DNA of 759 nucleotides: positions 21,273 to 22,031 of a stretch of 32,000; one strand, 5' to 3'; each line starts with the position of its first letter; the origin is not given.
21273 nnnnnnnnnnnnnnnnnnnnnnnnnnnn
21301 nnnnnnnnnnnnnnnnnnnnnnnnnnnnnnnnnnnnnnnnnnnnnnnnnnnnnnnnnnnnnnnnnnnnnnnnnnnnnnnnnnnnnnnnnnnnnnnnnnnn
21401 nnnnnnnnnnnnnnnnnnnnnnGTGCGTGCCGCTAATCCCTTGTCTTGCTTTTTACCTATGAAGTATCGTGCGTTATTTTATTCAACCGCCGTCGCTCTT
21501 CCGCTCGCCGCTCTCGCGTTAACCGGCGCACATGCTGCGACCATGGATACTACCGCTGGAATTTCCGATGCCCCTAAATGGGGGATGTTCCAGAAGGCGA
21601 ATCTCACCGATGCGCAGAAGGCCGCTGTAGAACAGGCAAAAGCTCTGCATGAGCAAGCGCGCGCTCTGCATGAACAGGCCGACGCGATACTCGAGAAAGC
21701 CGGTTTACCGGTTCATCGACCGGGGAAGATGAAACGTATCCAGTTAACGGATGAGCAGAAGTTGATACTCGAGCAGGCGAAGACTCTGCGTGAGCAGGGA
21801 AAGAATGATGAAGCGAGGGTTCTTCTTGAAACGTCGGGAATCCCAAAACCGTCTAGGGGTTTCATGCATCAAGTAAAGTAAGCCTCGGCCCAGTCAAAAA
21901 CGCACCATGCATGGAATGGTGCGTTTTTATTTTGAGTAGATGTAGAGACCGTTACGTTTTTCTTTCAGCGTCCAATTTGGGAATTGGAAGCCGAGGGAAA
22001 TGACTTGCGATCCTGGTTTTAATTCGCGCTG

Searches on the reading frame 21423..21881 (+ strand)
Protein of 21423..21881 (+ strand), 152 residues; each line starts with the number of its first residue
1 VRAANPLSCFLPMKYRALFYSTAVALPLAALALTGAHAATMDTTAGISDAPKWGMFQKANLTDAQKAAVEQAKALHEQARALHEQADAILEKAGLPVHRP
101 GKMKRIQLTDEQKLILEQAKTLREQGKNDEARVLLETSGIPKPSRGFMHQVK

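Call 86: search_protein_families(library=pfam, proteins=[window:21423-21881:+], max_evalue=0.01)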
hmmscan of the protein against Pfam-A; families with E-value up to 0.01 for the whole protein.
window:21423-21881:+ (152 aa): 1 family
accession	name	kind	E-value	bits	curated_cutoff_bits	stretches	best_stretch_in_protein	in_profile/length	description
PF19986.4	DUF6422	-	0.0019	18.7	25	0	107-144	6-42/94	Family of unknown function (DUF6422)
